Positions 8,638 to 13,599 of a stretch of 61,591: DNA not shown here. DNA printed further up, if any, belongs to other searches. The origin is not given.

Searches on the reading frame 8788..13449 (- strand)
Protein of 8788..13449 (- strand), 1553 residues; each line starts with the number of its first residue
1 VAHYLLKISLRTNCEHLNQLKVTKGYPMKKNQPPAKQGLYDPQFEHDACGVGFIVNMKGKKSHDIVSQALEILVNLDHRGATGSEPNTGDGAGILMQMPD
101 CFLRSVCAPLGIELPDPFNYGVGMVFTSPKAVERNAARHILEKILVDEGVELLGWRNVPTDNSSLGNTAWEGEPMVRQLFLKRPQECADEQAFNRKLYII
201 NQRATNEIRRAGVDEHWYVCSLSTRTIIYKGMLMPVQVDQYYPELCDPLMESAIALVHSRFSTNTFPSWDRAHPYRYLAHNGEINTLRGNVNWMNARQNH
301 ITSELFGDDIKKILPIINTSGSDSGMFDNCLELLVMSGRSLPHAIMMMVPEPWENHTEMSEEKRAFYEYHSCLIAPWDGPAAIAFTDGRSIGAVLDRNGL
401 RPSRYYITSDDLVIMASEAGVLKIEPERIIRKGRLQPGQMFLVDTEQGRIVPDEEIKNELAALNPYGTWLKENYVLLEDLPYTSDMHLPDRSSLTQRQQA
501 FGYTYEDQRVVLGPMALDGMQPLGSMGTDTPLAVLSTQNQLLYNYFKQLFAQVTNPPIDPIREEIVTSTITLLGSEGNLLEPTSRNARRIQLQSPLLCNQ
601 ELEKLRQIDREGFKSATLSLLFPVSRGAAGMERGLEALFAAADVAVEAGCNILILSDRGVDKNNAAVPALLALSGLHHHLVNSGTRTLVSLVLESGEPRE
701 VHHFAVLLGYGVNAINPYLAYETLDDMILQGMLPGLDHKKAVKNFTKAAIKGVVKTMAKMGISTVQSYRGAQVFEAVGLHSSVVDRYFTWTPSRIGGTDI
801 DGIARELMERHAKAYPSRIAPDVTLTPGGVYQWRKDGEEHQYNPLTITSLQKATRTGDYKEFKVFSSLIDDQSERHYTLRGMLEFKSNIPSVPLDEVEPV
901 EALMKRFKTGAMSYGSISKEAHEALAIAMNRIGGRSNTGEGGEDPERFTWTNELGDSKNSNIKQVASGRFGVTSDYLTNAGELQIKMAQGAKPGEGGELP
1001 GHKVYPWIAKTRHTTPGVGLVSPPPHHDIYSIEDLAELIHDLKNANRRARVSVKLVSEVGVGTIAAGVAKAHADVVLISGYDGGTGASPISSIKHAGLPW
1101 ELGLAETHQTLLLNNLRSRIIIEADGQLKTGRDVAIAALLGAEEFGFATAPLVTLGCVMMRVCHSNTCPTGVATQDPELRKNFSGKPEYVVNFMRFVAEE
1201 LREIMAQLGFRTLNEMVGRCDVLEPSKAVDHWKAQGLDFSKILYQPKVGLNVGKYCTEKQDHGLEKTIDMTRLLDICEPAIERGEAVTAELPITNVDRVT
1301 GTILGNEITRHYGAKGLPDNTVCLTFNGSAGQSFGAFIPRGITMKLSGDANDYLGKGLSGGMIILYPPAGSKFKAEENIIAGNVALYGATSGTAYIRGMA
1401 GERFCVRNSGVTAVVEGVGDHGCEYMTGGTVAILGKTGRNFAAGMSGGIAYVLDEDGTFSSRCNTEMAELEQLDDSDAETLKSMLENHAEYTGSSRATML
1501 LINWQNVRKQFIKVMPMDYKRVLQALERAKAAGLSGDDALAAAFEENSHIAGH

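Call 22: search_protein_families(library=pfam, proteins=[window:8788-13449:-], max_evalue=0.00001)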
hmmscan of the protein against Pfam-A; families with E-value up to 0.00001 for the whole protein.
window:8788-13449:- (1553 aa): 4 families
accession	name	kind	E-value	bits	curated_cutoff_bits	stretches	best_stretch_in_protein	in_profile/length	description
PF00310.26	GATase_2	-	6.9e-191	635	19.9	1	49-469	1-420/420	Glutamine amidotransferases class-II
PF01645.23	Glu_synthase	-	1.5e-152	508.5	20.4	1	840-1210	1-368/369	Conserved region in glutamate synthase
PF04898.20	Glu_syn_central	-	8.5e-115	383.3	22.8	1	496-780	1-277/277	Glutamate synthase central domain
PF01493.24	GXGXG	-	1.2e-86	289.6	32.5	1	1292-1479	2-189/190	GXGXG motif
